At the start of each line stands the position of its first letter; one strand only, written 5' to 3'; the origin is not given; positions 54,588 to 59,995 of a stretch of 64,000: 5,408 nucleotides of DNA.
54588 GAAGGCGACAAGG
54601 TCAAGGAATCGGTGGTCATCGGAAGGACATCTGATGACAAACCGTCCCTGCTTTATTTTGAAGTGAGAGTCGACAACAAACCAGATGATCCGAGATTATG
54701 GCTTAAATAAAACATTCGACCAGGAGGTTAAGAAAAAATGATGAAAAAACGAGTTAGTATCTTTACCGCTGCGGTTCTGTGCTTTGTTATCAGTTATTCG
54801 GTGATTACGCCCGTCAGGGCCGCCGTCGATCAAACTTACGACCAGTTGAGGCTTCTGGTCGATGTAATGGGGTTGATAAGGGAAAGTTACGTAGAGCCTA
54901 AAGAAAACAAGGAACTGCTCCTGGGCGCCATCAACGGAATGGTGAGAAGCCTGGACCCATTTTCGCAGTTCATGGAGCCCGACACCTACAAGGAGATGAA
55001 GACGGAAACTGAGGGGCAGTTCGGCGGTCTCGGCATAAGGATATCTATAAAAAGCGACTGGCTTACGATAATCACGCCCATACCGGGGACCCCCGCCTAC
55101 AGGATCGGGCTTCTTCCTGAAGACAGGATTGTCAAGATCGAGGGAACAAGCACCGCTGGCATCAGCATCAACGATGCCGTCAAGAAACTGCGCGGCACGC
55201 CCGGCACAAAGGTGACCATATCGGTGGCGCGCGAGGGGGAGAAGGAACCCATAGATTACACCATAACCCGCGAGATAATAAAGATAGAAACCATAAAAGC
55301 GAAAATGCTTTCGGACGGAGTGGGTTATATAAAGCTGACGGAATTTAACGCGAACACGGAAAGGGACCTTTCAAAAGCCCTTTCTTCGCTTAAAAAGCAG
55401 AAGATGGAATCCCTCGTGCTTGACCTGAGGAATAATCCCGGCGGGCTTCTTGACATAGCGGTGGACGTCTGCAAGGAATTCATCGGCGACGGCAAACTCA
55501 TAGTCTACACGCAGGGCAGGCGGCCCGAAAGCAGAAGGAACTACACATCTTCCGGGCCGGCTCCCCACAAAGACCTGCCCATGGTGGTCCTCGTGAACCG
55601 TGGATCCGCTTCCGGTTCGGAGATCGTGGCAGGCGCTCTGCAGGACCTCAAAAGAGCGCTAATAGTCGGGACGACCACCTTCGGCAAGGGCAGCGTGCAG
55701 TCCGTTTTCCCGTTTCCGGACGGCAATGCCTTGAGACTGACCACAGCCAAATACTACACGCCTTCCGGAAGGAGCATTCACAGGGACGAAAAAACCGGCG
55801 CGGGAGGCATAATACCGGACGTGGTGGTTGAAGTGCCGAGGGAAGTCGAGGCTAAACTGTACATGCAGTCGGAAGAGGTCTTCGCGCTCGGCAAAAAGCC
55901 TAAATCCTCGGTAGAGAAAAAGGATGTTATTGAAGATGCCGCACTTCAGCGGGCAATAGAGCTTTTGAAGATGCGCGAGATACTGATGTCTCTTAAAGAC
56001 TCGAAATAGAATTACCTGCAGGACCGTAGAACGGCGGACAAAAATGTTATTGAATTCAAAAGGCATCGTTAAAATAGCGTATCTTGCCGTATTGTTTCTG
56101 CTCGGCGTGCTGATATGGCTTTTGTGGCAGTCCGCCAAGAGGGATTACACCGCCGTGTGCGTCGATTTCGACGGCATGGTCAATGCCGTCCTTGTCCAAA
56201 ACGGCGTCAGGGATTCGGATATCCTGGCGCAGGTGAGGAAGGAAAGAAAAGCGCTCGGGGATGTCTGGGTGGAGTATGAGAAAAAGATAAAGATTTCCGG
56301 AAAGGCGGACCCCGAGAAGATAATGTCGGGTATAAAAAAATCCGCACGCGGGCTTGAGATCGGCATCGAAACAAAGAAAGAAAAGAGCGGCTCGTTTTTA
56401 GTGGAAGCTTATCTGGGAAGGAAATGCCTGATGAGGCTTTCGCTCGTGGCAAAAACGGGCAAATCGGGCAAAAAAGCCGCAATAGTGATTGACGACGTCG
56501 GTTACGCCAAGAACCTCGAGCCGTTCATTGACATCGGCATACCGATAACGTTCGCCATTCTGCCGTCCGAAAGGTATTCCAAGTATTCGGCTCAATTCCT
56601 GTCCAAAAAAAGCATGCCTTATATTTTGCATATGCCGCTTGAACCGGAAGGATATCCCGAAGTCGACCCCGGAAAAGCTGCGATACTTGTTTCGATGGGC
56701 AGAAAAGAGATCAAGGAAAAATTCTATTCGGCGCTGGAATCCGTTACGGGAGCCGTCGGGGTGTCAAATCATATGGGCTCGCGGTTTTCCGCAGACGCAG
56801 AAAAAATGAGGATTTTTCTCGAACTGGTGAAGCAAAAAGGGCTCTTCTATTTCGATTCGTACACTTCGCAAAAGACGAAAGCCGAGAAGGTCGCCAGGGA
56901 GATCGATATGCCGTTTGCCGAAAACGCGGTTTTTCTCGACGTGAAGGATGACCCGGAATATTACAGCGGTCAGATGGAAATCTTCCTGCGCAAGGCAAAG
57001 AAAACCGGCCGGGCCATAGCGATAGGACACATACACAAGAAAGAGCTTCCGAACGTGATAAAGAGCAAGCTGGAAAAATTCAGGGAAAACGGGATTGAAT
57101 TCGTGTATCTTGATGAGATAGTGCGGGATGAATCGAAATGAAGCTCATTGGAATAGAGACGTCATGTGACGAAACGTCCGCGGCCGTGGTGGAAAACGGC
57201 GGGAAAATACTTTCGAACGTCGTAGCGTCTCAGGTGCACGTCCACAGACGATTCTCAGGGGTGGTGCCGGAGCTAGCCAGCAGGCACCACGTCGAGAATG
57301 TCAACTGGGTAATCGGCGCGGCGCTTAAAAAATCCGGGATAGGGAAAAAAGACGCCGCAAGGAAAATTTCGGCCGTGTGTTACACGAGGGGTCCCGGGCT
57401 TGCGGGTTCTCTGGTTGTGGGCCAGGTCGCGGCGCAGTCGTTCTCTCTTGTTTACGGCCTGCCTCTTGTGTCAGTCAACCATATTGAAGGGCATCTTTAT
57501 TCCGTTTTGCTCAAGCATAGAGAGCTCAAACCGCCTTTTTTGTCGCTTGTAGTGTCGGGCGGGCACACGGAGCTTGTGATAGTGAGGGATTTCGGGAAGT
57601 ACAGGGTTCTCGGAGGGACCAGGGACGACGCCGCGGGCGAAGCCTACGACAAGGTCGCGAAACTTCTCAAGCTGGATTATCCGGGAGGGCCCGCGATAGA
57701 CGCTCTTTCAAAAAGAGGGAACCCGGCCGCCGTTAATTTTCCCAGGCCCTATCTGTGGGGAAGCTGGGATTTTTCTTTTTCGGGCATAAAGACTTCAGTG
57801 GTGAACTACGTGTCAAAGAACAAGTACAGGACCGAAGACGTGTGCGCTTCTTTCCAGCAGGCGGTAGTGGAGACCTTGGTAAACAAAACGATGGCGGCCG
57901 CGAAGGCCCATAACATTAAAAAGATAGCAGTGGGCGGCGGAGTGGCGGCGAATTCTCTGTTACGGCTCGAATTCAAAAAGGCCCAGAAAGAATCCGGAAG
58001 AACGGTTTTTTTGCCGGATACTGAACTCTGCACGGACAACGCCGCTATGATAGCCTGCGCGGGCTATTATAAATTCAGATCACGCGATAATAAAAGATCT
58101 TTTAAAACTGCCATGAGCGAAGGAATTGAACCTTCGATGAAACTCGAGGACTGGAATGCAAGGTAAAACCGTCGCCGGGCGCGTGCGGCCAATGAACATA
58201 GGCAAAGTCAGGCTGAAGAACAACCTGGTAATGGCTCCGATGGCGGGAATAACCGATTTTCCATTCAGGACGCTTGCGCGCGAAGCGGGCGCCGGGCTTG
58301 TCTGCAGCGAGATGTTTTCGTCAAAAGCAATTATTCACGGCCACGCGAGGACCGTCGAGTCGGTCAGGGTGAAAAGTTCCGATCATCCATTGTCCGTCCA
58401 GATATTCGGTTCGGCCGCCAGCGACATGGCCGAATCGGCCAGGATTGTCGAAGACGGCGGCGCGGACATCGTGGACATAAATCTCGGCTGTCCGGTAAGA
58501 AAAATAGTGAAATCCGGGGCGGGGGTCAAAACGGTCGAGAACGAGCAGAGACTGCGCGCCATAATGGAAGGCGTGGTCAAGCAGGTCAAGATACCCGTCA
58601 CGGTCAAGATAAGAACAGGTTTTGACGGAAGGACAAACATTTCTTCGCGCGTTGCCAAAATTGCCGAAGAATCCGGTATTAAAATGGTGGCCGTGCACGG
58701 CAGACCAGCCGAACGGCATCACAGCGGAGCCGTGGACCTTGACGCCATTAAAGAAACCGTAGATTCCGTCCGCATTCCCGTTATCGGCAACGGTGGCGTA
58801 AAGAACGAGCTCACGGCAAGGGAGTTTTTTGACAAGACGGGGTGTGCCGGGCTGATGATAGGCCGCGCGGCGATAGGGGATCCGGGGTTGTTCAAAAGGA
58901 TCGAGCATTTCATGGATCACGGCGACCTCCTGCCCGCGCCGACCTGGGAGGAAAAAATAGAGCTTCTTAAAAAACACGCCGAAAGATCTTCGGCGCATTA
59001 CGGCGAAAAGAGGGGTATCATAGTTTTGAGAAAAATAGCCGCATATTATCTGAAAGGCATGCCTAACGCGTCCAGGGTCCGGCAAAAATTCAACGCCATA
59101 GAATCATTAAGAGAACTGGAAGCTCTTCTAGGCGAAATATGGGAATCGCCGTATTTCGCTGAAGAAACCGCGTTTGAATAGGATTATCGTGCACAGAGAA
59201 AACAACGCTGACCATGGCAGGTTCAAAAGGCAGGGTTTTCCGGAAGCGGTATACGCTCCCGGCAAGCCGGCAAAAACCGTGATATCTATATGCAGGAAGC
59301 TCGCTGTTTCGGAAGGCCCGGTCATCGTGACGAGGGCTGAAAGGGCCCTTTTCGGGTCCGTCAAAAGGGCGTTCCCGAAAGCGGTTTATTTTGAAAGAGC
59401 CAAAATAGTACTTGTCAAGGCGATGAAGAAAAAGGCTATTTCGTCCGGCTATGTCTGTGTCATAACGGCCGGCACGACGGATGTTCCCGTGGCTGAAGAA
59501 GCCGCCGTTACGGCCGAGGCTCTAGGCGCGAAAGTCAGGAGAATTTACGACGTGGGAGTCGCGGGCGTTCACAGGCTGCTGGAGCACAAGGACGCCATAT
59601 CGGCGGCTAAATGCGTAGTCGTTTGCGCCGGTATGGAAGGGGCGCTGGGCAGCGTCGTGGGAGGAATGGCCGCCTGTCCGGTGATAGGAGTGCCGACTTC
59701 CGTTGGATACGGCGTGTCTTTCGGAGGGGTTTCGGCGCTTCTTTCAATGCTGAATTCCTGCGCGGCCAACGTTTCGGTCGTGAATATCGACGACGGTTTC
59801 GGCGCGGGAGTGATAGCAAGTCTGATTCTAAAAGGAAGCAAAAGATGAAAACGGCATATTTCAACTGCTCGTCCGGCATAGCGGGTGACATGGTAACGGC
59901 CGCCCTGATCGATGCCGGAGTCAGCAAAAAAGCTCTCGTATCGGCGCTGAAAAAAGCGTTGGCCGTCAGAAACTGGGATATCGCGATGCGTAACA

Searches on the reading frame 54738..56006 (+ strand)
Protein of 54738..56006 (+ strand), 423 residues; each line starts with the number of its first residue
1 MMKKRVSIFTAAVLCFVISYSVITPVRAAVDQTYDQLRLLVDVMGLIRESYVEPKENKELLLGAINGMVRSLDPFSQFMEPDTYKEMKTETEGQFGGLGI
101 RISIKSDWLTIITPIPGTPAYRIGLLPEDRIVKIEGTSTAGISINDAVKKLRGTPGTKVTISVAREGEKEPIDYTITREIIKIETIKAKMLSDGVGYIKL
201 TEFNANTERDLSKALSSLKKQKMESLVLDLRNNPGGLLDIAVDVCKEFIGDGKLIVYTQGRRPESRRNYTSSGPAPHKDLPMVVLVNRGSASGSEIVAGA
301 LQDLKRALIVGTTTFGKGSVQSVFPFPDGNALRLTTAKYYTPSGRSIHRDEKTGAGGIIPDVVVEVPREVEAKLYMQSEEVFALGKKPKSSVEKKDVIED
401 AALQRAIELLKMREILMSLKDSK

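Call 8: search_protein_families(library=pfam, proteins=[window:54738-56006:+], max_evalue=0.001)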
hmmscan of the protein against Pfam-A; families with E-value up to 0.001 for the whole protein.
window:54738-56006:+ (423 aa): 5 families
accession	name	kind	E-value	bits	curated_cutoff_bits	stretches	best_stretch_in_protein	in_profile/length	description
PF03572.23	Peptidase_S41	-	8.1e-58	195.1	24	1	195-364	2-165/165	Peptidase family S41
PF17820.7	PDZ_6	-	9.9e-11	41.7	27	1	113-165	4-54/54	PDZ domain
PF22694.1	CtpB_N-like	-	2.1e-09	38.1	27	1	30-83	31-85/85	Activating protease CtpB N-terminal domain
PF00595.29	PDZ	-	1.2e-07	32.4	23.2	1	94-163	8-80/81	PDZ domain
PF13180.12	PDZ_2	-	2.5e-07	31.3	27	1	96-172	1-76/80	PDZ domain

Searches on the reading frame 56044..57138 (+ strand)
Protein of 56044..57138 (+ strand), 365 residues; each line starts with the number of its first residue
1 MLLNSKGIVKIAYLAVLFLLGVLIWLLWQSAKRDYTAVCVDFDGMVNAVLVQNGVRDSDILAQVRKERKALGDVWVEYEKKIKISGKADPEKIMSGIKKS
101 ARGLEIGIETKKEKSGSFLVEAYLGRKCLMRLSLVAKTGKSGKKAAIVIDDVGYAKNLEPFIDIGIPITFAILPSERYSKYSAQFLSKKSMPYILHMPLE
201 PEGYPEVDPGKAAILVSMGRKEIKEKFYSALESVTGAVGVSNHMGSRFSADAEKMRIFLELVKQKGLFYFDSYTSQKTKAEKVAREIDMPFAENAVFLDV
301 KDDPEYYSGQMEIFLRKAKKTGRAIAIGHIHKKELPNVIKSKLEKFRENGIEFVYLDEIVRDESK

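Call 8: search_protein_families(library=pfam, proteins=[window:56044-57138:+], max_evalue=0.001)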
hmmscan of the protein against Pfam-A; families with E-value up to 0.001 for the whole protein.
window:56044-57138:+ (365 aa): 1 family
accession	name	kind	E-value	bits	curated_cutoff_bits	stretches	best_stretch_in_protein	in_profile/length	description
PF04748.18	Polysacc_deac_2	-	4.6e-64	215.8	27.5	1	147-359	1-211/212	Divergent polysaccharide deacetylase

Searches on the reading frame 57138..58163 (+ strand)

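Call 67: search_protein_families(library=pfam, proteins=[window:57138-58163:+], max_evalue=0.01)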
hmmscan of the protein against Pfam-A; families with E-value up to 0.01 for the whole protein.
window:57138-58163:+ (342 aa): 3 families
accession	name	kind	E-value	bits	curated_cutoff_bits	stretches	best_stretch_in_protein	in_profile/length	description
PF00814.31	TsaD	-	5.1e-90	302.2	24.8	1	23-306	1-263/264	tRNA N6-adenosine threonylcarbamoyltransferase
PF22521.2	HypF_C_2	-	1.9e-08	34.8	27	1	214-300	149-234/241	Carbamoyltransferase, Kae1-like Domain, second subdomain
PF02543.21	Carbam_trans_N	-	0.0014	18.5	24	1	228-275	267-316/346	Carbamoyltransferase N-terminus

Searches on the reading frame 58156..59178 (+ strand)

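Call 67: search_protein_families(library=pfam, proteins=[window:58156-59178:+], max_evalue=0.01)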
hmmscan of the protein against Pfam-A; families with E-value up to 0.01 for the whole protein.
window:58156-59178:+ (341 aa): 5 families
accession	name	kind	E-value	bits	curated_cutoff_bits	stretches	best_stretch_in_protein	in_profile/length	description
PF01207.24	Dus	-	1.6e-79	267.7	20.4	1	26-324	2-301/311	Dihydrouridine synthase (Dus)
PF01180.27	DHO_dh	-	2.9e-07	30.4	27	1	75-180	93-191/291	Dihydroorotate dehydrogenase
PF00977.27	His_biosynth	-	5.2e-05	23.2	23.6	1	189-252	56-118/228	Histidine biosynthesis protein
PF01791.15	DeoC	-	0.00096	19.3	23.8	0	91-170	148-212/229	DeoC/LacD family aldolase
PF00724.26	Oxidored_FMN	-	0.0049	16.6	27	0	11-32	4-25/342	NADH:flavin oxidoreductase / NADH oxidase family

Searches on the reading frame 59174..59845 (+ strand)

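Call 67: search_protein_families(library=pfam, proteins=[window:59174-59845:+], max_evalue=0.01)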
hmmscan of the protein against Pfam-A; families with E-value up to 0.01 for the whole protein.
window:59174-59845:+ (224 aa): 1 family
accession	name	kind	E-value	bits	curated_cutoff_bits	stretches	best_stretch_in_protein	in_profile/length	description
PF00731.26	AIRC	-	9.5e-13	48.4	30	1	94-220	2-128/148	AIR carboxylase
